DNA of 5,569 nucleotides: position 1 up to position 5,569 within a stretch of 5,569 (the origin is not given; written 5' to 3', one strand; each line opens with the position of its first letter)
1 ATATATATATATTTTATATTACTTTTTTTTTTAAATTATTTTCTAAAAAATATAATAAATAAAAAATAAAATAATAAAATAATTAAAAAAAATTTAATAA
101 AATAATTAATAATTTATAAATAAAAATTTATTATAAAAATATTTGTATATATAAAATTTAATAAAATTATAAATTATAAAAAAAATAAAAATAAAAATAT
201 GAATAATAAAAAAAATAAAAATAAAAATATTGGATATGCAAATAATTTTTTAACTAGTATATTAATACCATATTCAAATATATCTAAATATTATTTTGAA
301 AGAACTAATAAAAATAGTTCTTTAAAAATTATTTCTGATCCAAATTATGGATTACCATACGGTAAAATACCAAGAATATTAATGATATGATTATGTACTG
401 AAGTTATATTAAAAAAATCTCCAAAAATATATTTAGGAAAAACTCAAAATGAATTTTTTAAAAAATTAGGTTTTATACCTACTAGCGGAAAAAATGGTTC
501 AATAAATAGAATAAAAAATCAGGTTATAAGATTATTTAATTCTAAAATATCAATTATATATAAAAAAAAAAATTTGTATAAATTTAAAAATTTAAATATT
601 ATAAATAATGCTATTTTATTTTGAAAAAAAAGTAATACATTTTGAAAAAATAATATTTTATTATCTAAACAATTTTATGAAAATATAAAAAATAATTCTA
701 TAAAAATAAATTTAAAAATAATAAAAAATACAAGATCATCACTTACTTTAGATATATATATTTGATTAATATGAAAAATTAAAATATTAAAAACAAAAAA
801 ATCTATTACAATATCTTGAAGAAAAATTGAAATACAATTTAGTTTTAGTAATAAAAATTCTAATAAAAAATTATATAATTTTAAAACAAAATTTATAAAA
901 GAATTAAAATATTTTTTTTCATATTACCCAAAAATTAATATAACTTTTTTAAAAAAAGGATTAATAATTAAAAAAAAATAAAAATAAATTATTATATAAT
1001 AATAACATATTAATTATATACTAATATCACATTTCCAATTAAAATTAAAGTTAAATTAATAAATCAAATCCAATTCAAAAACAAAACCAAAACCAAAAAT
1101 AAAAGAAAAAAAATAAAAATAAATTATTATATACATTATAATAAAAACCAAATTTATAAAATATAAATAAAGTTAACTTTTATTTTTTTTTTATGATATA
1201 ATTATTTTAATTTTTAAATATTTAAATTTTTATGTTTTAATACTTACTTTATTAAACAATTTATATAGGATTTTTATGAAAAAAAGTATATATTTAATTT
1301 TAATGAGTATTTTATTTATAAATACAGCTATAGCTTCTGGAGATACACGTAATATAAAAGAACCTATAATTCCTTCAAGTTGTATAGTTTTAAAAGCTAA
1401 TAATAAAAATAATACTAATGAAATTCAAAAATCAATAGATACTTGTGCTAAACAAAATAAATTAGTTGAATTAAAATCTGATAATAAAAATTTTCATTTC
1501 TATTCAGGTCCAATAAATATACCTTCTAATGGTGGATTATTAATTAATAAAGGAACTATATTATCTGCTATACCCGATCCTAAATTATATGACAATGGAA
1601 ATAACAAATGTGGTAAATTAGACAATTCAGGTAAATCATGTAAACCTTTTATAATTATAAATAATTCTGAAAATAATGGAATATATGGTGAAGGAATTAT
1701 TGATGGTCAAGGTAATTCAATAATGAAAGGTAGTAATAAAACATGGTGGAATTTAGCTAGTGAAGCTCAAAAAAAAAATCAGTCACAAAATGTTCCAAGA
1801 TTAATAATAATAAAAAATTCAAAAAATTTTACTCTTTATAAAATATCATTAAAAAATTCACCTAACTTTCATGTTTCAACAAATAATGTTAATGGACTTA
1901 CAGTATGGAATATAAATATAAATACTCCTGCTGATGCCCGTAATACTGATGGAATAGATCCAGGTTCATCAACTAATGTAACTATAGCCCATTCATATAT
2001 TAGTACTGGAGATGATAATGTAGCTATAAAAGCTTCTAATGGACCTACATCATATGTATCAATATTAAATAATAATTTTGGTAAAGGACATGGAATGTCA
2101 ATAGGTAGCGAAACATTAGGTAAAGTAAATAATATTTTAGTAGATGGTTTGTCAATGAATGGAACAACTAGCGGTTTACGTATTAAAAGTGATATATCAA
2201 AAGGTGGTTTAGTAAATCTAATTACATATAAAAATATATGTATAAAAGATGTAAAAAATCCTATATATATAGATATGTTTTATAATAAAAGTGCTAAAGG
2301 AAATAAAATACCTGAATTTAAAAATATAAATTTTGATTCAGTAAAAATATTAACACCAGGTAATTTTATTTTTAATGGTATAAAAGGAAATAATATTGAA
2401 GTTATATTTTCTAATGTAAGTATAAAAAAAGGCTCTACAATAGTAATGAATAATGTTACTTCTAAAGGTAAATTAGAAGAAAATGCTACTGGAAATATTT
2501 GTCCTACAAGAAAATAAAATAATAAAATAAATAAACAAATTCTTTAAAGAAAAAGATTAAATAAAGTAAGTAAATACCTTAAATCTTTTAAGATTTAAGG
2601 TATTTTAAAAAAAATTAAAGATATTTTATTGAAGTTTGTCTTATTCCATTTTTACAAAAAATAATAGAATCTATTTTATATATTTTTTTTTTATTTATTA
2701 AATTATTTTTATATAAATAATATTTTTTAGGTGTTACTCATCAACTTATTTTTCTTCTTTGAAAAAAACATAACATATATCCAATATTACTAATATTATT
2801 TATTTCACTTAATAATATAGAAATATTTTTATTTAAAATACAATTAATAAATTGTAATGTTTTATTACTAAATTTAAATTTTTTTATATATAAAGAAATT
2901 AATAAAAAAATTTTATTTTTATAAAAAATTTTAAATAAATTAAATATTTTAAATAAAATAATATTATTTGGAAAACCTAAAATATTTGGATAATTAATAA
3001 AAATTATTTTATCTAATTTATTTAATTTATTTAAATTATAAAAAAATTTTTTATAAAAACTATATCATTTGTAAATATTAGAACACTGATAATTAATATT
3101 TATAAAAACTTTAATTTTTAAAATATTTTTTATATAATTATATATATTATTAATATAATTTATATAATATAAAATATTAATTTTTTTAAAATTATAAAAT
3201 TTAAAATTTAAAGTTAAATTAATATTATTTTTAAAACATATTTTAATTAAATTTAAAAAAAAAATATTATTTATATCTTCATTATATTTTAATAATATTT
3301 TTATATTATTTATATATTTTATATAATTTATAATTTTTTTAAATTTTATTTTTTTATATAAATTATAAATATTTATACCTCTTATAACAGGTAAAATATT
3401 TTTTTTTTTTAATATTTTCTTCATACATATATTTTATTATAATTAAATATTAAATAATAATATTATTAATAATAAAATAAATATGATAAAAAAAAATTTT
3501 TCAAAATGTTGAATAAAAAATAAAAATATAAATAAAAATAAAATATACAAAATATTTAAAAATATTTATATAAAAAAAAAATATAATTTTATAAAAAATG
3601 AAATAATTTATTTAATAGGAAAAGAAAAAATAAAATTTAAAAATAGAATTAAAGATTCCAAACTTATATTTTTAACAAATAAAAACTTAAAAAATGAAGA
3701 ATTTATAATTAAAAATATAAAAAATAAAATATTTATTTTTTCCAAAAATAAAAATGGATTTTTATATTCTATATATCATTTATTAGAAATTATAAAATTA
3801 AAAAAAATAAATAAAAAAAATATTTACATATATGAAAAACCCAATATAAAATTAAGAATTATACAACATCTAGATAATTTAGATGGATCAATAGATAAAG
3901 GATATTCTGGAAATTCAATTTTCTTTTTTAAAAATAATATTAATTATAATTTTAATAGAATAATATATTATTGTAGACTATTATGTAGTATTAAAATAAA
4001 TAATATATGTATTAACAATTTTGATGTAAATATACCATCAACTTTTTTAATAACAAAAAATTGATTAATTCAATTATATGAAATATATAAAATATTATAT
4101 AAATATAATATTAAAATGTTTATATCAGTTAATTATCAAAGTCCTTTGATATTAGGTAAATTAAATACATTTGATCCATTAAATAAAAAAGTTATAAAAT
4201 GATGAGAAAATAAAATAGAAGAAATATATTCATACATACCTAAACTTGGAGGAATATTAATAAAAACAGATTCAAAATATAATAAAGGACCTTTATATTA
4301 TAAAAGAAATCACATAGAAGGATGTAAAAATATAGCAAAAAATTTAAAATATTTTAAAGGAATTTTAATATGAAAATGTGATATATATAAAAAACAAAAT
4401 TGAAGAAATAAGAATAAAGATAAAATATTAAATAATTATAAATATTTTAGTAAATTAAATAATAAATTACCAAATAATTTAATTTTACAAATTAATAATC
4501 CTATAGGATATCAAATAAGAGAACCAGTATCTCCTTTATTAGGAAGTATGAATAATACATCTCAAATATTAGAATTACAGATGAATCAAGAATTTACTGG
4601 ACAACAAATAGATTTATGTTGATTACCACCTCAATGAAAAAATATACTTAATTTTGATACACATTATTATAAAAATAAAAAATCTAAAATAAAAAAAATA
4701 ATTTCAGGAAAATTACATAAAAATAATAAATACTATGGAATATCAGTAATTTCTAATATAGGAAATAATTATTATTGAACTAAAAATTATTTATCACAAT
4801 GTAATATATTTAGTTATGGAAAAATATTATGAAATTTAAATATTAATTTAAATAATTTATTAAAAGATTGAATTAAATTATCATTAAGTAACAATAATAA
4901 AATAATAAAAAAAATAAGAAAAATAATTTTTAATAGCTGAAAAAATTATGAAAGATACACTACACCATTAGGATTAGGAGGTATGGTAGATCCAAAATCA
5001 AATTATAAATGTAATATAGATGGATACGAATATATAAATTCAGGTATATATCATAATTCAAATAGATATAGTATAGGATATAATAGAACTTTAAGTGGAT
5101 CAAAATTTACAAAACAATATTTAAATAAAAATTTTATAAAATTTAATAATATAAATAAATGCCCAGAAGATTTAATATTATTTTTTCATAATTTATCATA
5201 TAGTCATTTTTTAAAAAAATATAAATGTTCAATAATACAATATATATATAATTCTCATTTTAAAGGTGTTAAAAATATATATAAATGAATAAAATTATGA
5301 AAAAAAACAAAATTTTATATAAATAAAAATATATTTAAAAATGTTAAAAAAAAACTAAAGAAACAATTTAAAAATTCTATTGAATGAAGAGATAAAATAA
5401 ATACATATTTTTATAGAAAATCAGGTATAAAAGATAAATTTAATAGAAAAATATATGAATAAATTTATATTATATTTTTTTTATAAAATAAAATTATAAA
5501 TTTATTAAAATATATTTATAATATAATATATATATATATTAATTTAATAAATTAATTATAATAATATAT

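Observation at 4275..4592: GH67 homolog keeps a 659-codon open frame but lacks two of the three catalytic carboxylates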

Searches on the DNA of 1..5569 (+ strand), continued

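Call 26: get_annotated_region(hit=H47, flank=600)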
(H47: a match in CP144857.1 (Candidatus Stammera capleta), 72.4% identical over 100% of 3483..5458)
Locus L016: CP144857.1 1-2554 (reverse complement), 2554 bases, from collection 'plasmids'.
description: MAG: Candidatus Stammera capleta isolate BLHPGBGH plasmid pStAj1, complete sequence
organism: Candidatus Stammera capleta (NCBI taxid 2608262)
taxonomy: Bacteria; Pseudomonadota; Gammaproteobacteria; Enterobacterales; Enterobacteriaceae; Candidatus Stammera; Candidatus Stammera capleta
host: -; source: insect metagenome,tissue sample,midgut junction; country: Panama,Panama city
typing (MOB-suite, as given by PLSDB): non-mobilizable
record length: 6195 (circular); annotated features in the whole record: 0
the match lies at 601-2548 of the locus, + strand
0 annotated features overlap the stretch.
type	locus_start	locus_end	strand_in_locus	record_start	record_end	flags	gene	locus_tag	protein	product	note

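Call 27: get_annotated_region(hit=H48, flank=600)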
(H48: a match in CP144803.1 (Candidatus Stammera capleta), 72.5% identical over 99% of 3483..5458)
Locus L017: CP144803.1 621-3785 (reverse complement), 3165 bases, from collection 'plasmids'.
description: MAG: Candidatus Stammera capleta isolate HDEGCJIM plasmid pStMp1, complete sequence
organism: Candidatus Stammera capleta (NCBI taxid 2608262)
taxonomy: Bacteria; Pseudomonadota; Gammaproteobacteria; Enterobacterales; Enterobacteriaceae; Candidatus Stammera; Candidatus Stammera capleta
host: -; source: insect metagenome,tissue sample,midgut junction; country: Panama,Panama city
typing (MOB-suite, as given by PLSDB): non-mobilizable
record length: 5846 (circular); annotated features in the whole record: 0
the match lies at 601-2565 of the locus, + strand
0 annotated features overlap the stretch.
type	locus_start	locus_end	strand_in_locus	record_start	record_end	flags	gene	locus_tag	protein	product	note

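Call 28: get_annotated_region(hit=H51, flank=600)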
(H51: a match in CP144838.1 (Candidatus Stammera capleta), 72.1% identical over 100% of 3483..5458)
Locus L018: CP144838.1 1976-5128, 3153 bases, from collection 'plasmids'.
description: MAG: Candidatus Stammera capleta isolate JCLDCLJI plasmid pStChsp1, complete sequence
organism: Candidatus Stammera capleta (NCBI taxid 2608262)
taxonomy: Bacteria; Pseudomonadota; Gammaproteobacteria; Enterobacterales; Enterobacteriaceae; Candidatus Stammera; Candidatus Stammera capleta
host: -; source: insect metagenome,tissue sample,midgut junction; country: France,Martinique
typing (MOB-suite, as given by PLSDB): non-mobilizable
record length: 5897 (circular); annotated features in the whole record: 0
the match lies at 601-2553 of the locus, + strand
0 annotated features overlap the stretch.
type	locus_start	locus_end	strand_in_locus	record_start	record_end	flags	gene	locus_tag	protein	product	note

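Call 29: get_annotated_region(hit=H52, flank=600)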
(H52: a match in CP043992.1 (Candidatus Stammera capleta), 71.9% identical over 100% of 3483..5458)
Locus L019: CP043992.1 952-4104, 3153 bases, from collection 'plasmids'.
description: MAG: Candidatus Stammera capleta isolate 1 plasmid p1, complete sequence
organism: Candidatus Stammera capleta (NCBI taxid 2608262)
taxonomy: Bacteria; Pseudomonadota; Gammaproteobacteria; Enterobacterales; Enterobacteriaceae; Candidatus Stammera; Candidatus Stammera capleta
host: -; source: Charidotella sexpunctata,insect metagenome,Whole organism; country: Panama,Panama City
typing (MOB-suite, as given by PLSDB): non-mobilizable
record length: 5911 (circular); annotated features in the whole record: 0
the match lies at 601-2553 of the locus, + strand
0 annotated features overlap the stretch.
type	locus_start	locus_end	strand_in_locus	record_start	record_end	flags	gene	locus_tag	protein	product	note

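Call 30: get_annotated_region(hit=H54, flank=600)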
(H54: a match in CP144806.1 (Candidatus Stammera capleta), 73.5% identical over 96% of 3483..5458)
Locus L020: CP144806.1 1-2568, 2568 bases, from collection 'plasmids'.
description: MAG: Candidatus Stammera capleta isolate LBLEAMOG plasmid pStMf1, complete sequence
organism: Candidatus Stammera capleta (NCBI taxid 2608262)
taxonomy: Bacteria; Pseudomonadota; Gammaproteobacteria; Enterobacterales; Enterobacteriaceae; Candidatus Stammera; Candidatus Stammera capleta
host: -; source: insect metagenome,tissue sample,midgut junction; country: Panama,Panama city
typing (MOB-suite, as given by PLSDB): non-mobilizable
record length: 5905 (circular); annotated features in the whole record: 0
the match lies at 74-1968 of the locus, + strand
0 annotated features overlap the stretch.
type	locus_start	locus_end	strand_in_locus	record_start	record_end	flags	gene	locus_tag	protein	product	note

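Call 31: get_annotated_region(hit=H55, flank=600)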
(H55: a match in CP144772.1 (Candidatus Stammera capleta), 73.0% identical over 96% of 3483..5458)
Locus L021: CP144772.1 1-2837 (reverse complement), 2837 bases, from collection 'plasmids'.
description: MAG: Candidatus Stammera capleta isolate POADKOJP plasmid pStScsp1, complete sequence
organism: Candidatus Stammera capleta (NCBI taxid 2608262)
taxonomy: Bacteria; Pseudomonadota; Gammaproteobacteria; Enterobacterales; Enterobacteriaceae; Candidatus Stammera; Candidatus Stammera capleta
host: -; source: insect metagenome,tissue sample,midgut junction; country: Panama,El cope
typing (MOB-suite, as given by PLSDB): non-mobilizable
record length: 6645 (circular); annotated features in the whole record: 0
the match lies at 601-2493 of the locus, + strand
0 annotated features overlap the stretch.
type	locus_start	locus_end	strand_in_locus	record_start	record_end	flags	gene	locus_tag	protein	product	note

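Call 32: get_annotated_region(hit=H56, flank=600)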
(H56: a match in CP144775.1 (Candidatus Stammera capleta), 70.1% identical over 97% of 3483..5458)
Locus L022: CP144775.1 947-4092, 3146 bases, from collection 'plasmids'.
description: MAG: Candidatus Stammera capleta isolate IBJCIBIM plasmid pStPl1, complete sequence
organism: Candidatus Stammera capleta (NCBI taxid 2608262)
taxonomy: Bacteria; Pseudomonadota; Gammaproteobacteria; Enterobacterales; Enterobacteriaceae; Candidatus Stammera; Candidatus Stammera capleta
host: -; source: insect metagenome,tissue sample,midgut junction; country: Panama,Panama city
typing (MOB-suite, as given by PLSDB): non-mobilizable
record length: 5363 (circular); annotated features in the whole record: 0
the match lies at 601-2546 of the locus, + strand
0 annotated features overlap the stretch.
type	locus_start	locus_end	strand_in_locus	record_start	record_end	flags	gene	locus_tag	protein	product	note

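Call 33: get_annotated_region(hit=H57, flank=900)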
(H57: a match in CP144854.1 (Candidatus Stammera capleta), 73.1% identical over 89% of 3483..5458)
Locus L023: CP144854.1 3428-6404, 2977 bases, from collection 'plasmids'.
description: MAG: Candidatus Stammera capleta isolate CBJPGBEN plasmid pStAo1, complete sequence
organism: Candidatus Stammera capleta (NCBI taxid 2608262)
taxonomy: Bacteria; Pseudomonadota; Gammaproteobacteria; Enterobacterales; Enterobacteriaceae; Candidatus Stammera; Candidatus Stammera capleta
host: -; source: insect metagenome,tissue sample,midgut junction; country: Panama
typing (MOB-suite, as given by PLSDB): non-mobilizable
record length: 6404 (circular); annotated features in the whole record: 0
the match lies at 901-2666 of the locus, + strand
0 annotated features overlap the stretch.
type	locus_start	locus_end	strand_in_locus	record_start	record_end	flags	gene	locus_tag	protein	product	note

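Call 34: get_annotated_region(hit=H58, flank=900)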
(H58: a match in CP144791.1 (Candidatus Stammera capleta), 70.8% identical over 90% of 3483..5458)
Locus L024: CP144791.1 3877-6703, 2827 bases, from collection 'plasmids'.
description: MAG: Candidatus Stammera capleta isolate JBPPEFJP plasmid pStNi1, complete sequence
organism: Candidatus Stammera capleta (NCBI taxid 2608262)
taxonomy: Bacteria; Pseudomonadota; Gammaproteobacteria; Enterobacterales; Enterobacteriaceae; Candidatus Stammera; Candidatus Stammera capleta
host: -; source: insect metagenome,tissue sample,midgut junction; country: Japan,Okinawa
typing (MOB-suite, as given by PLSDB): non-mobilizable
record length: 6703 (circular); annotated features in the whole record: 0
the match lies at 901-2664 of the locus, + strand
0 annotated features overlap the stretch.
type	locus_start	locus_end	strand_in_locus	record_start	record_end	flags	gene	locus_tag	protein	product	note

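Call 35: get_annotated_region(hit=H59, flank=900)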
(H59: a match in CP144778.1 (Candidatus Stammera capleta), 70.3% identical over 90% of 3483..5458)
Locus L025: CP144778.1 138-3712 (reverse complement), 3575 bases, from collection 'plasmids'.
description: MAG: Candidatus Stammera capleta isolate HOMCCPGJ plasmid pStPd1, complete sequence
organism: Candidatus Stammera capleta (NCBI taxid 2608262)
taxonomy: Bacteria; Pseudomonadota; Gammaproteobacteria; Enterobacterales; Enterobacteriaceae; Candidatus Stammera; Candidatus Stammera capleta
host: -; source: insect metagenome,tissue sample,midgut junction; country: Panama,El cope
typing (MOB-suite, as given by PLSDB): non-mobilizable
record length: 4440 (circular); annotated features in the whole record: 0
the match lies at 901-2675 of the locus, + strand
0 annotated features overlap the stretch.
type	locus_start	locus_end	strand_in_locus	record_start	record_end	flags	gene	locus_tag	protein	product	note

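Call 36: get_annotated_region(hit=H62, flank=900)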
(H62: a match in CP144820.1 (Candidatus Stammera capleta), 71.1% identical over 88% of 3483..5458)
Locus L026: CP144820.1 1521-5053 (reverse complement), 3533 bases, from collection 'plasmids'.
description: MAG: Candidatus Stammera capleta isolate EPMLGANN plasmid pStChp1, complete sequence
organism: Candidatus Stammera capleta (NCBI taxid 2608262)
taxonomy: Bacteria; Pseudomonadota; Gammaproteobacteria; Enterobacterales; Enterobacteriaceae; Candidatus Stammera; Candidatus Stammera capleta
host: -; source: insect metagenome,tissue sample,midgut junction; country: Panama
typing (MOB-suite, as given by PLSDB): non-mobilizable
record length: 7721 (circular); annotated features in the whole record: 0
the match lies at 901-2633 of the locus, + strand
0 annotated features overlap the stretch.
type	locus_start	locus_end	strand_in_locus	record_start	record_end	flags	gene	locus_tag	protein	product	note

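Call 37: get_annotated_region(hit=H63, flank=900)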
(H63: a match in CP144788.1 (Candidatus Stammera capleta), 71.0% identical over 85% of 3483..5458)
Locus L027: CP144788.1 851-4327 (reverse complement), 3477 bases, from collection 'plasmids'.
description: MAG: Candidatus Stammera capleta isolate AMADBNGC plasmid pStOp1, complete sequence
organism: Candidatus Stammera capleta (NCBI taxid 2608262)
taxonomy: Bacteria; Pseudomonadota; Gammaproteobacteria; Enterobacterales; Enterobacteriaceae; Candidatus Stammera; Candidatus Stammera capleta
host: -; source: insect metagenome,tissue sample,midgut junction; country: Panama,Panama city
typing (MOB-suite, as given by PLSDB): non-mobilizable
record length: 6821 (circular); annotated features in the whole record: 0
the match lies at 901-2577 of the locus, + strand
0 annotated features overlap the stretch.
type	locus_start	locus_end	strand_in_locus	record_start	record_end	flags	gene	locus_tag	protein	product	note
